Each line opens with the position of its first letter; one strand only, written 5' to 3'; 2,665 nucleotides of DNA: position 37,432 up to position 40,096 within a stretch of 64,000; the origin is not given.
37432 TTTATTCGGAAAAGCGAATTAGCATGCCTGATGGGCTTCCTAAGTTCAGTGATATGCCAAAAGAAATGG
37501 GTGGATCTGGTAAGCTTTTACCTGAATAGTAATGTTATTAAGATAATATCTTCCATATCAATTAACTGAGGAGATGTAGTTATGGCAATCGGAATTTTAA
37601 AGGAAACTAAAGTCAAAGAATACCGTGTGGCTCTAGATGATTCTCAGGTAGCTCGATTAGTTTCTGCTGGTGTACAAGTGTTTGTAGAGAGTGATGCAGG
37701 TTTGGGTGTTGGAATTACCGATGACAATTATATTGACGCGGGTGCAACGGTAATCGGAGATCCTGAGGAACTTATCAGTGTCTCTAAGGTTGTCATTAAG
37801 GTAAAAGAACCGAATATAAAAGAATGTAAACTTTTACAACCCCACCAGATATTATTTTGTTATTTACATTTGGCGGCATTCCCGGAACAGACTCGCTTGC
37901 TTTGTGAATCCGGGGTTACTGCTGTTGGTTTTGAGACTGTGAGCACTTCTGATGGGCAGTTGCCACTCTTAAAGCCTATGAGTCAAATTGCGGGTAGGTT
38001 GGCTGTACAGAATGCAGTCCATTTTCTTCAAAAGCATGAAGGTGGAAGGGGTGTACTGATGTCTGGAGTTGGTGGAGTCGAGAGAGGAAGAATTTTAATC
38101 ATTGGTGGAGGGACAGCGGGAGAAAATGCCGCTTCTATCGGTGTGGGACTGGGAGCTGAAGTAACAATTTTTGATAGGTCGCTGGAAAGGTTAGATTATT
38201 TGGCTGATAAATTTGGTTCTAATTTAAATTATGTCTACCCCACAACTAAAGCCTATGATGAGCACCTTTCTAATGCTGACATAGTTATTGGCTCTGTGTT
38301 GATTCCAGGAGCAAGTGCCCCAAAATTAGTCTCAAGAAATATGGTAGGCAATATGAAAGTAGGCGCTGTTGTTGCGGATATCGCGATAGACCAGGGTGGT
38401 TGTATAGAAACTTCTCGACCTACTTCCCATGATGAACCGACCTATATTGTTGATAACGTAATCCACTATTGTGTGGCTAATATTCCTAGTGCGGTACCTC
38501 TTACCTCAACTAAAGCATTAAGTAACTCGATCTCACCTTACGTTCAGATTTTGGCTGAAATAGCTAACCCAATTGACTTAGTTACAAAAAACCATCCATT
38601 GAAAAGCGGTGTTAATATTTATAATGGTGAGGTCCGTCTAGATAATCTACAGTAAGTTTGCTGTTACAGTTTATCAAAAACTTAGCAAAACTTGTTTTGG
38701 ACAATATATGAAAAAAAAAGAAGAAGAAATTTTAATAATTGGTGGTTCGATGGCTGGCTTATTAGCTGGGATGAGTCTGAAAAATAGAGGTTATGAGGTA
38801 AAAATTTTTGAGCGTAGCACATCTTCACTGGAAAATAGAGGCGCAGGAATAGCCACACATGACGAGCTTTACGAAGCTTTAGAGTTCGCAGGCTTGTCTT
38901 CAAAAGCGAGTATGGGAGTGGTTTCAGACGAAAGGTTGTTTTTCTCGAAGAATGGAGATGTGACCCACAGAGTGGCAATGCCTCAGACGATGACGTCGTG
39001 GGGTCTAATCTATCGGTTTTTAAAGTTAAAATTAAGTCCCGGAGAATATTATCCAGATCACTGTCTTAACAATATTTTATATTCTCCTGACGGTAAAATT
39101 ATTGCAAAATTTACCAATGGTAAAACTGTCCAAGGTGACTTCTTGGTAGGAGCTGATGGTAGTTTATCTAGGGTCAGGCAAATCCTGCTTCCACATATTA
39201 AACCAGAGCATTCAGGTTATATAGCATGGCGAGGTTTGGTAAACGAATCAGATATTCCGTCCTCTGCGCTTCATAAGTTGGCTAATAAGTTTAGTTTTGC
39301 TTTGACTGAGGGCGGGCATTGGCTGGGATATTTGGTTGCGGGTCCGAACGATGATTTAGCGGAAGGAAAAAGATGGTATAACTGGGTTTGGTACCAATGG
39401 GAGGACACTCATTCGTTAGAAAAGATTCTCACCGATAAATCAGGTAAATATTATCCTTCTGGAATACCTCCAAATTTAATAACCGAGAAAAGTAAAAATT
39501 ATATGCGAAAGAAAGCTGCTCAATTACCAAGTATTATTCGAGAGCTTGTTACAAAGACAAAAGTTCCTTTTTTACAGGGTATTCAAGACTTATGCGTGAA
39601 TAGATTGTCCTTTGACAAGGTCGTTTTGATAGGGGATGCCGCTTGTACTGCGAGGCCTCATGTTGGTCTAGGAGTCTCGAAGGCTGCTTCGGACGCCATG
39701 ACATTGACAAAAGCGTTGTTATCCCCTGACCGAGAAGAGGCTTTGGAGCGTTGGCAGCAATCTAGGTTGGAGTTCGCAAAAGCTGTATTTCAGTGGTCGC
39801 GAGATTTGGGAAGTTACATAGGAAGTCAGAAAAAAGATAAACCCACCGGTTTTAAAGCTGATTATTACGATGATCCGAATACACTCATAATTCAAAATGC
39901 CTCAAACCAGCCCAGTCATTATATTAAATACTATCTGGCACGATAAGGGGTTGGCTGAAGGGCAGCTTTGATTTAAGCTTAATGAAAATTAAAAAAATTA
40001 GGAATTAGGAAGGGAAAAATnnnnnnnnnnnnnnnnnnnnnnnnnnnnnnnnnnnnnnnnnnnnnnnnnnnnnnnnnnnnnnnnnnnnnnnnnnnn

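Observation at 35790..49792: A 14-kb oxygenase/ATP-dependent amidohydrolase island with no described pathway that matches its composition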

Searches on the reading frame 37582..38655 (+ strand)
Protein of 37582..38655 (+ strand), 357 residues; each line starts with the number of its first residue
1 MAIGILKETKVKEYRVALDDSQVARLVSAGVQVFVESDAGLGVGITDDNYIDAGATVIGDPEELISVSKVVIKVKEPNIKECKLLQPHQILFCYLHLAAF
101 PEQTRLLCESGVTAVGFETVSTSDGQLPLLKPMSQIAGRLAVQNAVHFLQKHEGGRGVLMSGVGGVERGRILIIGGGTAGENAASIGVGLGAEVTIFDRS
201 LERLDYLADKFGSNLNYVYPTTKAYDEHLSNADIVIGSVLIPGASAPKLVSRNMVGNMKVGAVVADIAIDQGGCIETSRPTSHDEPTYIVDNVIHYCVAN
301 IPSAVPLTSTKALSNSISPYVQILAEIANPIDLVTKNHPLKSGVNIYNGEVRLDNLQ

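Call 3: search_protein_families(library=pfam, proteins=[window:37582-38655:+])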
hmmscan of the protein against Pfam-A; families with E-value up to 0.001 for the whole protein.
window:37582-38655:+ (357 aa): 4 families
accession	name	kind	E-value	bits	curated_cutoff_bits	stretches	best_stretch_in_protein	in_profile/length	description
PF01262.27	AlaDh_PNT_C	-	3.6e-74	249.2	23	1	141-352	1-212/214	Alanine dehydrogenase/PNT, C-terminal domain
PF05222.21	AlaDh_PNT_N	-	4.9e-39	134.1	30.4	1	4-137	1-136/136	Alanine dehydrogenase/PNT, N-terminal domain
PF01488.26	Shikimate_DH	-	6.1e-09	36.5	24.3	1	166-268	10-112/138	Shikimate / quinate 5-dehydrogenase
PF02826.25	2-Hacid_dh_C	-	0.00067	19.5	25.1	0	166-268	34-127/178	D-isomer specific 2-hydroxyacid dehydrogenase, NAD binding domain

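Call 4: search_protein_families(library=ncbifam, proteins=[window:37582-38655:+])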
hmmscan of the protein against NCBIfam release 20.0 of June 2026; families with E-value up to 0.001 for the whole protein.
window:37582-38655:+ (357 aa): 6 families
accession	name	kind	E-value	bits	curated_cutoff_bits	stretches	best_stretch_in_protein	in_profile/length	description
TIGR00518.1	alaDH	equivalog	1.3e-126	422.5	391.85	1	1-352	1-350/370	alanine dehydrogenase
NF006942.0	PRK09424.1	equivalog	6.8e-42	143.8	383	2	1-202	1-199/510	Re/Si-specific NAD(P)(+) transhydrogenase subunit alpha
TIGR00561.1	pntA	equivalog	3.3e-33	115.1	444.4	2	3-199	2-195/511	Re/Si-specific NAD(P)(+) transhydrogenase subunit alpha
TIGR01035.1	hemA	equivalog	0.00018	20.5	209.55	1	164-268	176-277/416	glutamyl-tRNA reductase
TIGR02853.1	spore_dpaA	equivalog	0.00026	20.4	319.65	1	169-273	152-245/287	dipicolinic acid synthetase subunit A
NF006162.0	PRK08306.1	equivalog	0.00058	19.3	261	1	170-274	156-249/297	dipicolinate synthase subunit DpsA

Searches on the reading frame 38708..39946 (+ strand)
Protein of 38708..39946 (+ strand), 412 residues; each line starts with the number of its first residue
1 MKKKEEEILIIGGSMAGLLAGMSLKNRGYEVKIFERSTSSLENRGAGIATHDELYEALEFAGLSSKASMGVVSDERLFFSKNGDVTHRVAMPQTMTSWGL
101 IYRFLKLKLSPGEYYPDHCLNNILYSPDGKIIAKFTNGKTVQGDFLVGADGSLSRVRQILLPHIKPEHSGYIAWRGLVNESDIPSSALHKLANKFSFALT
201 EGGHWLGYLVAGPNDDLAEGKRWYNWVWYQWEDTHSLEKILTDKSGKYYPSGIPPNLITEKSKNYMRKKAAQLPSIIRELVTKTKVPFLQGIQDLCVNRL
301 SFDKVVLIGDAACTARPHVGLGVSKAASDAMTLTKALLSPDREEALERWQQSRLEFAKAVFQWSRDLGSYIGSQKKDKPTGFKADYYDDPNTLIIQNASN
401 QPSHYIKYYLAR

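Call 3: search_protein_families(library=pfam, proteins=[window:38708-39946:+])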
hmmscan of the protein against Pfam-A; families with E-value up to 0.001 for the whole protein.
window:38708-39946:+ (412 aa): 2 families
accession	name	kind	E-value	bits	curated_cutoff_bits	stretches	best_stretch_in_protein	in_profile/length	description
PF22607.2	FAD_binding-like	-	5.6e-27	94.7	27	1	169-294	2-130/130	FAD binding domain-like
PF01494.25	FAD_binding_3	-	7.1e-20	72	22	1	7-364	3-349/349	FAD binding domain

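Call 4: search_protein_families(library=ncbifam, proteins=[window:38708-39946:+])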
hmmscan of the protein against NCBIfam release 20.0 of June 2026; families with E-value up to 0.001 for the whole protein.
window:38708-39946:+ (412 aa): 55 families (the best 25 are shown)
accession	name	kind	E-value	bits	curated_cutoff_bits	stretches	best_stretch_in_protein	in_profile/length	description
NF005566.0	PRK07236.1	subfamily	2e-122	408.9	333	1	3-378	4-382/386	hypothetical protein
NF005243.0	PRK06753.1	equivalog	3e-32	111.9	365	2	7-184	2-182/374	hypothetical protein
NF005313.0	PRK06847.1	subfamily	6.6e-29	101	372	3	256-372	234-352/375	hypothetical protein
NF033623.1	urate_HpxO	equivalog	9.9e-28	97.1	500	3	265-378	235-353/381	FAD-dependent urate hydroxylase HpxO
NF005720.0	PRK07538.1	subfamily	3.8e-25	88.6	400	2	138-369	151-366/418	hypothetical protein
NF006021.0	PRK08163.1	equivalog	4.1e-23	82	459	3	2-79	2-78/398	3-hydroxybenzoate 6-monooxygenase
NF005062.0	PRK06475.1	equivalog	3.9e-20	72.1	524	3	5-75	3-72/401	FAD-binding protein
TIGR03219.1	salicylate_mono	equivalog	4.2e-14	52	446.35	2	258-342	254-339/414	salicylate 1-monooxygenase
NF053548.1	violacein_VioC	equivalog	1e-11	44.6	760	1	7-46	3-42/429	NADP-dependent violacein biosynthesis oxygenase VioC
TIGR01988.1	Ubi-OHases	subfamily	1.1e-10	40.9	224.65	0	298-353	273-335/387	ubiquinone biosynthesis hydroxylase, UbiH/UbiF/VisC/COQ6 family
TIGR01984.1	UbiH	equivalog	2.7e-10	39.6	392.2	0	303-373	276-350/382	2-octaprenyl-6-methoxyphenyl hydroxylase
NF004829.0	PRK06183.1-3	subfamily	7.2e-10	38.2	390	1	303-378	288-367/520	bifunctional 3-(3-hydroxy-phenyl)propionate/3-hydroxycinnamic acid hydroxylase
NF005691.0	PRK07494.1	equivalog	9.7e-10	37.5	459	1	2-47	5-50/404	UbiH/UbiF family hydroxylase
TIGR02032.1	GG-red-SF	subfamily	1.4e-09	38.1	158.8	0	8-87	3-77/297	geranylgeranyl reductase family protein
NF004780.0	PRK06126.1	subfamily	1.4e-09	36.8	445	0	295-334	296-335/552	hypothetical protein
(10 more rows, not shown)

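Call 12: search_solved_structures(query=window:38708-39946:+, max_evalue=1e-10)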
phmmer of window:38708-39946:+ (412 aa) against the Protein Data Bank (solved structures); distinct sequences matched with E-value up to 1e-10: 4.
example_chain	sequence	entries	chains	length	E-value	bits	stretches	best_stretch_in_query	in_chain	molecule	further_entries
2vou_A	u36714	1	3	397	4.7e-47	164.2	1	5-369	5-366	2,6-DIHYDROXYPYRIDINE HYDROXYLASE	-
8uiq_A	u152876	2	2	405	6.1e-14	55.1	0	5-184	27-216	6-hydroxynicotinate 3-monooxygenase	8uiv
5eow_A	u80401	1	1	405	8.3e-14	54.7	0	5-184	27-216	6-hydroxynicotinate 3-monooxygenase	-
8rqh_A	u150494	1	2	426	1.7e-11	47.1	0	2-211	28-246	Tropone 2-monooxygenase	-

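Call 29: find_related_loci(query=window:38708-39946:+, collection=metagenome_contigs, flank=10000)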
Query window:38708-39946:+ (412 aa) in metagenome_contigs; peptide patterns used: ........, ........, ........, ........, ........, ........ (x = any residue, [..] = any of these).
251 stretches matched a pattern; 7 encode a relative of the query (tblastn E <= 1e-3); 7 distinct loci.
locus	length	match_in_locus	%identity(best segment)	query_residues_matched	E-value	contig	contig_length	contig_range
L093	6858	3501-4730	89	3-412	0e+0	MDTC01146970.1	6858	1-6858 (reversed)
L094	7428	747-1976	85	3-412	0e+0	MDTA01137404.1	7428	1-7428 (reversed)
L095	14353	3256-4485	85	3-412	0e+0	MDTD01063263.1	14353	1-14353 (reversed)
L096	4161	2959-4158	86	3-402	0e+0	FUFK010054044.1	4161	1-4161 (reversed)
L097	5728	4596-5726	85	4-380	0e+0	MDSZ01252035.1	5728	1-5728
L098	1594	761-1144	83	285-412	1e-71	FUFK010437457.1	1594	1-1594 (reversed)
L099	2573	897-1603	38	81-319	4e-33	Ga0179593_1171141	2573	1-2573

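Call 39: find_homologous_proteins(query=window:38708-39946:+, max_evalue=1e-30)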
Query window:38708-39946:+ (412 aa): 1421 proteins with E <= 1e-30 among 8000 candidates; the best 120 are listed.
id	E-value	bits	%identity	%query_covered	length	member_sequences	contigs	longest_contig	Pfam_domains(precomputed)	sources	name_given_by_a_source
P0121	1.4e-279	945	100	100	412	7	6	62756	PF22607.3,PF01494.26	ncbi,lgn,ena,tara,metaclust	tara:strand:+ start:1279 stop:2517 length:1239 start_codon:yes stop_codon:yes gene_type:complete|met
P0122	8.0e-261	883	93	100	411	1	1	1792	PF22607.3,PF01494.26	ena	-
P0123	1.4e-247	840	89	100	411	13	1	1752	PF22607.3,PF01494.26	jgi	-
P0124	9.8e-240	814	85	100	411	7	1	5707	PF22607.3,PF01494.26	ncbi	-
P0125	2.8e-238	809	85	100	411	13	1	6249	PF22607.3,PF01494.26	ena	-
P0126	4.0e-237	805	85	100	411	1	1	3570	PF22607.3,PF01494.26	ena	-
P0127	1.4e-236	803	85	99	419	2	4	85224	PF22607.3,PF01494.26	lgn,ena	-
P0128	1.9e-236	803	85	99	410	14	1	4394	PF22607.3,PF01494.26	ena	-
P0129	2.6e-235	799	85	100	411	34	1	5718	PF22607.3,PF01494.26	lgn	-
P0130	3.7e-229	779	85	96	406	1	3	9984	PF22607.3,PF01494.26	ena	-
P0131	1.5e-191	655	86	80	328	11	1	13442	PF22607.3,PF01494.26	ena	-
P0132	1.2e-126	441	50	98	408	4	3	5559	PF22607.3,PF01494.26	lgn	-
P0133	1.5e-126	441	50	100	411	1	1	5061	PF22607.3,PF07992.21,PF01494.26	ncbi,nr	ncbi:MAG: FAD-dependent monooxygenase [Pseudomonadota bacterium]|nr:FAD-dependent monooxygenase [Pse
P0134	1.7e-124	434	49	98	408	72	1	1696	PF22607.3,PF01494.26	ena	-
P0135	9.7e-124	432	49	98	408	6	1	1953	PF22607.3,PF01494.26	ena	-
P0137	1.5e-122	428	49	98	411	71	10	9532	PF01266.31,PF22607.3,PF13450.13,PF01494.26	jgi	jgi:2-polyprenyl-6-methoxyphenol hydroxylase-like FAD-dependent oxidoreductase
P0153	3.7e-117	410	48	97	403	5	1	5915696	PF22607.3,PF01494.26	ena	-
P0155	1.1e-116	408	47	97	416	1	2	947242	PF22607.3,PF01494.26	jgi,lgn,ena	-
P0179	1.3e-113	398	48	97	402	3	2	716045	PF22607.3,PF01494.26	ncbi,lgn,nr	ncbi:MAG: FAD-dependent monooxygenase [Gammaproteobacteria bacterium]|nr:FAD-dependent monooxygenase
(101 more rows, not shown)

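Call 40: find_encoding_contigs(protein=P0155, flank=8000, max_places=1)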
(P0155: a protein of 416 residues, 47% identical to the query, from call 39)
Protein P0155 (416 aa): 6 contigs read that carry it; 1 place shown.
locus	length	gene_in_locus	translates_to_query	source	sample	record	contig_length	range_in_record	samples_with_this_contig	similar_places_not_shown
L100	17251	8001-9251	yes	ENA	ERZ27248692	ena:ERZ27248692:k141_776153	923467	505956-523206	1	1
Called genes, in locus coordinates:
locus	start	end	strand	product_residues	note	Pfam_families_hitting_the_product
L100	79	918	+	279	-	PF02668:TauD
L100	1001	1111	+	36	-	-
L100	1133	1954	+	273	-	PF00925:GTP_cyclohydro2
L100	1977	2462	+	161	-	PF04751:DarP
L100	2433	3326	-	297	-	PF01557:FAA_hydrolase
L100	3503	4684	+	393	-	PF01494:FAD_binding_3, PF13450:NAD_binding_8 (faint)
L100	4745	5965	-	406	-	PF00543:P-II (faint)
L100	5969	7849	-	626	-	PF07556:DUF1538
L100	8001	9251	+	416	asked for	PF01494:FAD_binding_3, PF22607:FAD_binding-like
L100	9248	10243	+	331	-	PF08240:ADH_N, PF00107:ADH_zinc_N, PF13602:ADH_zinc_N_2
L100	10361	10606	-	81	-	-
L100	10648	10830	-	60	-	-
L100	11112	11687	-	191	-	-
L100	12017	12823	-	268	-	-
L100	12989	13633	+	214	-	PF02798:GST_N, PF13417:GST_N_3, PF13409:GST_N_2, PF13410:GST_C_2 (weak)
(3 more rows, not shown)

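Call 41: find_encoding_contigs(protein=P0179, flank=8000, max_places=1)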
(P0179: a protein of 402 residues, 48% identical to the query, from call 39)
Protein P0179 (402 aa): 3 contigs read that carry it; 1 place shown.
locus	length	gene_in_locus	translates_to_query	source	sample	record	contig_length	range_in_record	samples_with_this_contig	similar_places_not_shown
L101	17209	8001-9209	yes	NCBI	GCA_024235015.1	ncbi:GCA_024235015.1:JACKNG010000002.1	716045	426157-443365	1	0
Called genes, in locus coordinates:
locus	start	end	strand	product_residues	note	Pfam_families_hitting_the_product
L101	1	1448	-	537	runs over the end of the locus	PF02776:TPP_enzyme_N, PF00205:TPP_enzyme_M, PF02775:TPP_enzyme_C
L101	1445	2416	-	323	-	PF08240:ADH_N, PF00107:ADH_zinc_N, PF13602:ADH_zinc_N_2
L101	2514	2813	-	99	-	-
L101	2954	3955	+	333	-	-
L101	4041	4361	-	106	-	-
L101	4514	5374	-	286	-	-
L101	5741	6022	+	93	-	PF07045:DUF1330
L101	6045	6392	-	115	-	-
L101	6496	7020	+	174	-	PF00210:Ferritin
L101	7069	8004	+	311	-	PF00135:COesterase, PF20434:BD-FAE, PF07859:Abhydrolase_3, PF00326:Peptidase_S9 (weak)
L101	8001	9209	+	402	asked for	PF01494:FAD_binding_3, PF22607:FAD_binding-like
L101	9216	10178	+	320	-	PF00296:Bac_luciferase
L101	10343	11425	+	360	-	PF00296:Bac_luciferase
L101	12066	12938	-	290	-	PF03328:HpcH_HpaI, PF15617:C-C_Bond_Lyase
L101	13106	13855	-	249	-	PF00881:Nitroreductase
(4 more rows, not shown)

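Call 42: find_encoding_contigs(protein=P0153, flank=8000, max_places=1)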
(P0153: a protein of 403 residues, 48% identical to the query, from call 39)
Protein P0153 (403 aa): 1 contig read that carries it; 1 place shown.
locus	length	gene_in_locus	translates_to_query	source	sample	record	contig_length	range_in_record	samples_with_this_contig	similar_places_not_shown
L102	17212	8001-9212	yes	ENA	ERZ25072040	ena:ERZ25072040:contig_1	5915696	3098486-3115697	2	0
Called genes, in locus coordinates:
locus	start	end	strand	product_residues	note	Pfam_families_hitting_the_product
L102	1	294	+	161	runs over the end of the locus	PF00441:Acyl-CoA_dh_1, PF08028:Acyl-CoA_dh_2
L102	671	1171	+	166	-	-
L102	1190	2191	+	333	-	PF18191:PnpCD_PnpD_N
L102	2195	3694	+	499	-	PF00171:Aldedh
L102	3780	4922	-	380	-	PF02771:Acyl-CoA_dh_N (faint), PF08028:Acyl-CoA_dh_2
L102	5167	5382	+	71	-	PF01402:RHH_1, PF12651:RHH_3 (weak), PF19807:DUF6290 (weak), PF07704:PSK_trans_fac (weak)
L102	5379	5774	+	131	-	PF01850:PIN (weak), PF13470:PIN_3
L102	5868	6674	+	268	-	PF00106:adh_short, PF01370:Epimerase (weak), PF13561:adh_short_C2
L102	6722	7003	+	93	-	PF07045:DUF1330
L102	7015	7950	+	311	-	PF07224:Chlorophyllase (faint), PF00135:COesterase (weak), PF20434:BD-FAE, PF07859:Abhydrolase_3, PF00326:Peptidase_S9 (weak)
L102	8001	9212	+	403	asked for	PF01494:FAD_binding_3, PF22607:FAD_binding-like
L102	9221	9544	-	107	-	PF08755:YccV-like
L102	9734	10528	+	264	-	-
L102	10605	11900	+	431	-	PF03137:OATP (faint), PF07690:MFS_1, PF00083:Sugar_tr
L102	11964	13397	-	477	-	PF01425:Amidase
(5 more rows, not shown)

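Call 67: find_encoding_contigs(protein=P0137, flank=8000, max_places=4)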
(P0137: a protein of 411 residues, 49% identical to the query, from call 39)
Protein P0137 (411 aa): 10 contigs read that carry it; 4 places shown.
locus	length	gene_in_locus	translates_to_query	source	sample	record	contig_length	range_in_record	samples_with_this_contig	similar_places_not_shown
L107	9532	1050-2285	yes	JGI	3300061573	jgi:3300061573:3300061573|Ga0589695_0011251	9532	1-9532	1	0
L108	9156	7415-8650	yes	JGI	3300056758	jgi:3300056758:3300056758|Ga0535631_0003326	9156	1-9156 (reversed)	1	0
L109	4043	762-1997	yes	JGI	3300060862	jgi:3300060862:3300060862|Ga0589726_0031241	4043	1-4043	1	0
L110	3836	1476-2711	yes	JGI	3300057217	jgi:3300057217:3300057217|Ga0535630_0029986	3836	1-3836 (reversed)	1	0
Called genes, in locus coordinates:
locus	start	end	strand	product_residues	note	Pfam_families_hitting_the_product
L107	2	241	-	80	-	?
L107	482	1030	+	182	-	PF00300:His_Phos_1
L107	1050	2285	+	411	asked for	PF01266:DAO (faint), PF01494:FAD_binding_3, PF13450:NAD_binding_8 (faint), PF22607:FAD_binding-like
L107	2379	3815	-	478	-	PF01425:Amidase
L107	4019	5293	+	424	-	PF01554:MatE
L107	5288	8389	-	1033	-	PF00873:ACR_tran, PF02355:SecD_SecF_C (faint), PF03176:MMPL (faint)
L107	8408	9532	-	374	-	?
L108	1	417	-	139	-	?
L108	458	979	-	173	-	PF04752:ChaC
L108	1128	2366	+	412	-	PF13356:Arm-DNA-bind_3, PF14659:Phage_int_SAM_3 (weak), PF22022:Phage_int_M, PF00589:Phage_integrase (weak)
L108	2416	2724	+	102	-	PF01666:DX (faint)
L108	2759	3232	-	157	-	PF13452:FAS1_DH_region (weak), PF01575:MaoC_dehydratas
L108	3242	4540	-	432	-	PF00285:Citrate_synt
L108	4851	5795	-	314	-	PF13417:GST_N_3, PF13409:GST_N_2, PF00043:GST_C (faint)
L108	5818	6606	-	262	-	PF00561:Abhydrolase_1, PF12697:Abhydrolase_6, PF12146:Hydrolase_4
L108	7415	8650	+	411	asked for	PF01266:DAO (faint), PF01494:FAD_binding_3, PF13450:NAD_binding_8 (faint), PF22607:FAD_binding-like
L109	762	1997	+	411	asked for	PF01266:DAO (faint), PF01494:FAD_binding_3, PF13450:NAD_binding_8 (faint), PF22607:FAD_binding-like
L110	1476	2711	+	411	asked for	PF01266:DAO (faint), PF01494:FAD_binding_3, PF13450:NAD_binding_8 (faint), PF22607:FAD_binding-like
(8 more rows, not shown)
